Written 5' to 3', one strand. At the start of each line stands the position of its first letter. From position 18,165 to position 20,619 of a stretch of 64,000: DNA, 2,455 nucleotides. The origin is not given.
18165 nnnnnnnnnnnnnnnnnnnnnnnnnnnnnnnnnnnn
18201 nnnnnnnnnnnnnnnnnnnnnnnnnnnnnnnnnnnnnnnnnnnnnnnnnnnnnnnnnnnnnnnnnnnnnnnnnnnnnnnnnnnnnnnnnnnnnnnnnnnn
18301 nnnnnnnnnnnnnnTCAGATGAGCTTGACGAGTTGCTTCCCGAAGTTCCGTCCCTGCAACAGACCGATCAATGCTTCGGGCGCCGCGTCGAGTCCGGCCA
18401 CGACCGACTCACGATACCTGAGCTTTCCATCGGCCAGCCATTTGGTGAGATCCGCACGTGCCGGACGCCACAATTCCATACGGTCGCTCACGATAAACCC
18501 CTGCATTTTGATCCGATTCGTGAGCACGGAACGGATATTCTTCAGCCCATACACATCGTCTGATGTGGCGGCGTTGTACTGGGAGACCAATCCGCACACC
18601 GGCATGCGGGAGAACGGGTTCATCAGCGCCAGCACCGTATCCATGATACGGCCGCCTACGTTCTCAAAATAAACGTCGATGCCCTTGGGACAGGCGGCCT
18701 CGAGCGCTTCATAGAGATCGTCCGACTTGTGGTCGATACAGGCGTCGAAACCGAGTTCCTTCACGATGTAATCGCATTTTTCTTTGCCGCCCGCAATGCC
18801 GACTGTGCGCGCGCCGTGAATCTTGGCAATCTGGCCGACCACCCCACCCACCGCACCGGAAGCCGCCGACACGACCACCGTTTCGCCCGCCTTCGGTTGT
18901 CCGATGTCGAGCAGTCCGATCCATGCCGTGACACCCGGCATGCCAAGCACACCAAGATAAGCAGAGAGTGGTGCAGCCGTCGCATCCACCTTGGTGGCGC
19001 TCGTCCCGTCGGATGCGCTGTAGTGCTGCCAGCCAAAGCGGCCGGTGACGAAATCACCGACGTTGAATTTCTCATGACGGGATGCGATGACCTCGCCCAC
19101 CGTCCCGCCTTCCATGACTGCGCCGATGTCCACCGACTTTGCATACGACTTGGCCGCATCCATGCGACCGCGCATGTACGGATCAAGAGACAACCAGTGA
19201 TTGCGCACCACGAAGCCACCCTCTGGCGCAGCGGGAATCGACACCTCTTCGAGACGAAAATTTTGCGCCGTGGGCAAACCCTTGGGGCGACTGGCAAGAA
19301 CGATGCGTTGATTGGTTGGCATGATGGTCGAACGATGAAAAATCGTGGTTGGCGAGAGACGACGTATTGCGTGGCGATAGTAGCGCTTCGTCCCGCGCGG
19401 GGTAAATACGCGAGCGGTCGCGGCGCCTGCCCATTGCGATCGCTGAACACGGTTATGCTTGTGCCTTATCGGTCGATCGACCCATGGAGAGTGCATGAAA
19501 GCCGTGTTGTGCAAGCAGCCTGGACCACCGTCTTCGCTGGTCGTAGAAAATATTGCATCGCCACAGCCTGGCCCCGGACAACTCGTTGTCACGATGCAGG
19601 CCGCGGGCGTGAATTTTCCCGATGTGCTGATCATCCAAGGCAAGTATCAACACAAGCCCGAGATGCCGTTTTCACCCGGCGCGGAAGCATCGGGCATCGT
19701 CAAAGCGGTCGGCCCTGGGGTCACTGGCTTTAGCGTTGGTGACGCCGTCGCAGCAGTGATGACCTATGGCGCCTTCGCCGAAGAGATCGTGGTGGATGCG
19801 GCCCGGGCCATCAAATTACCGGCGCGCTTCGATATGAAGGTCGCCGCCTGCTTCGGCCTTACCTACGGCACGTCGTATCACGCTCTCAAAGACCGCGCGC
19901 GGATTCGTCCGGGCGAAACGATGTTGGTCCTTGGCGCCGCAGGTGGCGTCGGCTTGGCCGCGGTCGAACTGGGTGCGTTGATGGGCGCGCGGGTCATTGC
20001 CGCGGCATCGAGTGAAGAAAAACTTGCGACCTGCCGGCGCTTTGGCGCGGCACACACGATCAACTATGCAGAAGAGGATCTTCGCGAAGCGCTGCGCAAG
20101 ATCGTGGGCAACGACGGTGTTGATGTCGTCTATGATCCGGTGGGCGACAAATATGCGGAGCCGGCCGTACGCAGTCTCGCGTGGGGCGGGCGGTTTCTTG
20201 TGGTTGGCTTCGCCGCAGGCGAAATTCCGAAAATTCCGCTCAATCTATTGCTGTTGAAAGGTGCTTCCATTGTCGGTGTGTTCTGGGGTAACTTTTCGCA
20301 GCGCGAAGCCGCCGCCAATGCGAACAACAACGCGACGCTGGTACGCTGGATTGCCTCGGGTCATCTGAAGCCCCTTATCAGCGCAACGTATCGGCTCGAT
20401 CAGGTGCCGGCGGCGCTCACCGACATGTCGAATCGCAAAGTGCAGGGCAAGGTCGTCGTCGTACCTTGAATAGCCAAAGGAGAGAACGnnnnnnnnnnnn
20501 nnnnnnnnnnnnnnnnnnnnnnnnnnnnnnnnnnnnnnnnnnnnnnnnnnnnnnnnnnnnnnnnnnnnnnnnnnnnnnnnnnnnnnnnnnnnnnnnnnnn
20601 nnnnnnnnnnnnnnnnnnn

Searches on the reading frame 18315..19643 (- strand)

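Call 103: search_protein_families(library=pfam, proteins=[window:18315-19643:-], max_evalue=0.001)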
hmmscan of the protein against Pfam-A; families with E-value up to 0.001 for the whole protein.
window:18315-19643:- (442 aa): 3 families
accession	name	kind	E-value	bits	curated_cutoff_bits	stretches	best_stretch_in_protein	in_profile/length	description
PF16884.10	ADH_N_2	-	3e-40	136.9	31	1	113-219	2-108/108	N-terminal domain of oxidoreductase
PF00107.32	ADH_zinc_N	-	2.8e-20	73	31.8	1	264-390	1-119/129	Zinc-binding dehydrogenase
PF13602.12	ADH_zinc_N_2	-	4.2e-09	37.9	27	1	297-437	1-132/134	Zinc-binding dehydrogenase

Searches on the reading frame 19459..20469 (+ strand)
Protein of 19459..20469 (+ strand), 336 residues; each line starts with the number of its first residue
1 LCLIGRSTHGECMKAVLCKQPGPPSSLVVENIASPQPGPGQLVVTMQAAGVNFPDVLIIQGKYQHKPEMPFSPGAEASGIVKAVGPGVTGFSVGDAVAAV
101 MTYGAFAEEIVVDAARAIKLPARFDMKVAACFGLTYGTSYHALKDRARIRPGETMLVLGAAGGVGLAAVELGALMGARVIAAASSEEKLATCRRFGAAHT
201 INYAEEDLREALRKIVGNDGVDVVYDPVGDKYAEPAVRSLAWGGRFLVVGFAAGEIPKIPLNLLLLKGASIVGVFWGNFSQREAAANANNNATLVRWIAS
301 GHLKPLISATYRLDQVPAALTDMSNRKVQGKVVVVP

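Call 103: search_protein_families(library=pfam, proteins=[window:19459-20469:+], max_evalue=0.001)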
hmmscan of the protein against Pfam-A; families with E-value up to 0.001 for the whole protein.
window:19459-20469:+ (336 aa): 4 families
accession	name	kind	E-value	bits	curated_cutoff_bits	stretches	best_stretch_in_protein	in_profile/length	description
PF00107.32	ADH_zinc_N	-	1.1e-30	106.7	31.8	1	163-283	1-121/129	Zinc-binding dehydrogenase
PF13602.12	ADH_zinc_N_2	-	5.9e-21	76.2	27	1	195-334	1-134/134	Zinc-binding dehydrogenase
PF08240.17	ADH_N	-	2.7e-17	63.3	23.5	1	38-121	1-103/104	Alcohol dehydrogenase GroES-like domain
PF00106.31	adh_short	-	0.00077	19.4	26.6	0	154-197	2-46/195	short chain dehydrogenase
